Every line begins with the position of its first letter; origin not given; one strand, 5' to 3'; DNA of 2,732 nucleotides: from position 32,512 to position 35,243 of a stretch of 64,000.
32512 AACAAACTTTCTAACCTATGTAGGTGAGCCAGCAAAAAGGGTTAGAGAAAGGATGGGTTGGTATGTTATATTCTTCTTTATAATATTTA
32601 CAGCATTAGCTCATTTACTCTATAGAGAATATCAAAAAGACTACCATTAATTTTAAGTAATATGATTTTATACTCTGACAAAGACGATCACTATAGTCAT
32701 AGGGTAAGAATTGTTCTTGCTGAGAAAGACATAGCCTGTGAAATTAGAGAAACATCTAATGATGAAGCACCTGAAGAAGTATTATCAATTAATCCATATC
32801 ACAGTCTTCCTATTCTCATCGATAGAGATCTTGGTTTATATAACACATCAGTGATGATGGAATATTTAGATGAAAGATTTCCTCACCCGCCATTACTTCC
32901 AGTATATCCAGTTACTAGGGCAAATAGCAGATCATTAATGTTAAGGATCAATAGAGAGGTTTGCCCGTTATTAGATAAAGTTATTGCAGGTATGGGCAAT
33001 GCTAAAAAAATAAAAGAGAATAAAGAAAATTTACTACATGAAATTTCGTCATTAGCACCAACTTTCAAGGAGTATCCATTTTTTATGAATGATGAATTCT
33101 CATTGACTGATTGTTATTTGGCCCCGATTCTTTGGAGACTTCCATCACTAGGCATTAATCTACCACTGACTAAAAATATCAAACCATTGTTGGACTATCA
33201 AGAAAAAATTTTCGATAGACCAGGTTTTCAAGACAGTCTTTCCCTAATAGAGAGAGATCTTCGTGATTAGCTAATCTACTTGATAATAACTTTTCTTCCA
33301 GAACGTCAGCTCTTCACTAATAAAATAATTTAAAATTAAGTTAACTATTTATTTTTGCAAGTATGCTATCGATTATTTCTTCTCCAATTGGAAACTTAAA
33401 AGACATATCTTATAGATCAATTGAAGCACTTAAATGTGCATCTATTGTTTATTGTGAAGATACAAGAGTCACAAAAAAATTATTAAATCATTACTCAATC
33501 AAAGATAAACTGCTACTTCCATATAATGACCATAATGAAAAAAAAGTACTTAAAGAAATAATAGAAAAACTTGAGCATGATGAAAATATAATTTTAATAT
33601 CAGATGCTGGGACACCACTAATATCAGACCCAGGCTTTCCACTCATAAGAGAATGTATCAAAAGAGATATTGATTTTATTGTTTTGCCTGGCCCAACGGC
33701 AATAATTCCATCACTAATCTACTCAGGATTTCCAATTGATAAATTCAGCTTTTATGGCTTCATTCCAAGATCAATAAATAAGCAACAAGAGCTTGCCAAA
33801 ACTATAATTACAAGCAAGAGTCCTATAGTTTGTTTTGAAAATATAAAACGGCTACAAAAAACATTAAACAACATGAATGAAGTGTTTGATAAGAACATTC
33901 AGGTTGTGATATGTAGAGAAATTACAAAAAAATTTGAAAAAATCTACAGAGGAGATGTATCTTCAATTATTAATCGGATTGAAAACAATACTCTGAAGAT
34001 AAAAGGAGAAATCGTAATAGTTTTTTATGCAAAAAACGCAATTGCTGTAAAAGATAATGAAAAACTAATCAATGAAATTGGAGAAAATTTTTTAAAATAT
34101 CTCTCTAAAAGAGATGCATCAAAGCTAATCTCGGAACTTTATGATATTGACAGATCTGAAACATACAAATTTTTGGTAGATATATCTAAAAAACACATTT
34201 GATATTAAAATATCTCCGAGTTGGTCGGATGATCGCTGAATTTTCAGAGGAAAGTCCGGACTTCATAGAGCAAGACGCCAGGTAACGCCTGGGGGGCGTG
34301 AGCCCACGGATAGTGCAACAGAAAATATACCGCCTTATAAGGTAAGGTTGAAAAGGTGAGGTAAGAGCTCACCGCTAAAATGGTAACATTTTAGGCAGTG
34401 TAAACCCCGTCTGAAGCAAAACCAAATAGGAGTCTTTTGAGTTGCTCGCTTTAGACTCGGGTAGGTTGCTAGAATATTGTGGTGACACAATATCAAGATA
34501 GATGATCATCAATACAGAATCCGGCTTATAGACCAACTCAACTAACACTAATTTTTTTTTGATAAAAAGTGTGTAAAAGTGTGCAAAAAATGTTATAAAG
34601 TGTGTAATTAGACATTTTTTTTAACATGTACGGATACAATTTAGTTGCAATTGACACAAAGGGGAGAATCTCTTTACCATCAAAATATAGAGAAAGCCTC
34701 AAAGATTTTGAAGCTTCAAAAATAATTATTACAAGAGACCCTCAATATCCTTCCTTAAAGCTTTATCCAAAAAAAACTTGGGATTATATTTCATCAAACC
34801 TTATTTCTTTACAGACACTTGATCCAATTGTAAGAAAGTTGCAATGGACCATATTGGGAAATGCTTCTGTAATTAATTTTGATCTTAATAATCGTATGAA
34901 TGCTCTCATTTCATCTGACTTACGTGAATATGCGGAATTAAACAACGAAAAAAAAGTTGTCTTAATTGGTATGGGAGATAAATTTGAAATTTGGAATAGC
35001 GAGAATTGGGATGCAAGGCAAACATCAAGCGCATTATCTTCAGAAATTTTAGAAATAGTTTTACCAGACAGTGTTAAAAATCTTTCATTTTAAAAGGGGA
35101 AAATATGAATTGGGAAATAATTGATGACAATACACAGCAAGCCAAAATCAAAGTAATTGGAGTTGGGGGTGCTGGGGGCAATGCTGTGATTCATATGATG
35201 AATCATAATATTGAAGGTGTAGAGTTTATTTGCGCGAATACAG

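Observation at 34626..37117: ftsZ lies between mraZ and rsmH instead of after ftsA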

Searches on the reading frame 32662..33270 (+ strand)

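Call 3: search_protein_families(library=ncbifam, proteins=[window:32662-33270:+])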
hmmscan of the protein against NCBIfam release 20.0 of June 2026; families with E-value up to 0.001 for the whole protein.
window:32662-33270:+ (202 aa): 6 families
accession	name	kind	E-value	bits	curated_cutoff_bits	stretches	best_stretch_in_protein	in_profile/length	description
NF007016.1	PRK09481.1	equivalog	2.2e-71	239.6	314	1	1-201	11-208/209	stringent starvation protein SspA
TIGR01262.1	maiA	equivalog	3.3e-16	59.5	171.05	1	9-173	8-186/211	maleylacetoacetate isomerase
NF050814.1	FtsZBindFzlA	equivalog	2e-11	44.1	300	1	9-100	13-108/228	FtsZ-binding protein FzlA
NF011693.0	PRK15113.1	equivalog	3.8e-09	36.5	150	1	3-195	8-208/214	glutathione transferase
NF007831.0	PRK10542.1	equivalog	2.4e-06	27.3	198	1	32-194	35-196/201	glutathione transferase GstA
NF007682.0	PRK10357.1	equivalog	1.6e-05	24.6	181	1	11-86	11-87/202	glutathione S-transferase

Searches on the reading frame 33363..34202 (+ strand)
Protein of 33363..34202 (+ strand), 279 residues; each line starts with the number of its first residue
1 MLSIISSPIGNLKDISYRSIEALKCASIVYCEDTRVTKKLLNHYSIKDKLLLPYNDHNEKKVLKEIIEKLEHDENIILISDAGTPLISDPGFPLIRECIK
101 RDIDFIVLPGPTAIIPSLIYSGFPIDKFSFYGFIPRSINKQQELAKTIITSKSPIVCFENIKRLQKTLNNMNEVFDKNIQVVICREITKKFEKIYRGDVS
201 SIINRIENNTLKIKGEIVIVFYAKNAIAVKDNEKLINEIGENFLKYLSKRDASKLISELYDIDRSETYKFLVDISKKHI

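Call 3: search_protein_families(library=ncbifam, proteins=[window:33363-34202:+])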
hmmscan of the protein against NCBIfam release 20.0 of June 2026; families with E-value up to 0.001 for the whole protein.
window:33363-34202:+ (279 aa): 4 families
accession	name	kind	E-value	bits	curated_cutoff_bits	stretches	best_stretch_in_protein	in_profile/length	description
TIGR00096.1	TIGR00096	equivalog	1.1e-67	228.3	167.9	1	1-271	1-271/275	16S rRNA (cytidine(1402)-2'-O)-methyltransferase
NF011570.0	PRK14994.1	equivalog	2.3e-52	178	502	1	2-273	14-283/287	16S rRNA (cytidine(1402)-2'-O)-methyltransferase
TIGR01465.1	cobM_cbiF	equivalog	2.1e-05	24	259.65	1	13-224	12-227/247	precorrin-4 C(11)-methyltransferase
TIGR02467.1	CbiE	equivalog_domain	0.00018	21.1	92.9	1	11-204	8-193/204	precorrin-6y C5,15-methyltransferase (decarboxylating) subunit CbiE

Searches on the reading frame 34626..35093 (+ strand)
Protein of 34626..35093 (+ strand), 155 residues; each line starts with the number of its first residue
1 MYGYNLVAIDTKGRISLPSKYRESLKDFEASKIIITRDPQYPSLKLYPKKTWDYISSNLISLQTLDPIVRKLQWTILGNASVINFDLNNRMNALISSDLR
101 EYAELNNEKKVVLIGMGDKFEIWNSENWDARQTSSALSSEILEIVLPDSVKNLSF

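Call 3: search_protein_families(library=ncbifam, proteins=[window:34626-35093:+])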
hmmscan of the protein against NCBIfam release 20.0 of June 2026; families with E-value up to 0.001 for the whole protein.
window:34626-35093:+ (155 aa): 6 families
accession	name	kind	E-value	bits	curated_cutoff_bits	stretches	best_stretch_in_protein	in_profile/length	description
TIGR00242.1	TIGR00242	equivalog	7.7e-28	97.2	98.35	1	3-135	4-128/144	division/cell wall cluster transcriptional repressor MraZ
NF001477.0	PRK00326.2-4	equivalog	5.2e-19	68.7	162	1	9-135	12-134/155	division/cell wall cluster transcriptional repressor MraZ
NF001482.0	PRK00326.3-4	equivalog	1.7e-17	63.6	168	1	6-135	7-144/160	division/cell wall cluster transcriptional repressor MraZ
NF001476.0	PRK00326.2-2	equivalog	8.7e-17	61.2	162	1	3-153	7-155/163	division/cell wall cluster transcriptional repressor MraZ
NF001483.0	PRK00326.3-5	equivalog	9.8e-12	45.4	239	1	7-141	9-141/155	division/cell wall cluster transcriptional repressor MraZ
NF001475.0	PRK00326.2-1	equivalog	5e-06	26.5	257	1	7-131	10-130/149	division/cell wall cluster transcriptional repressor MraZ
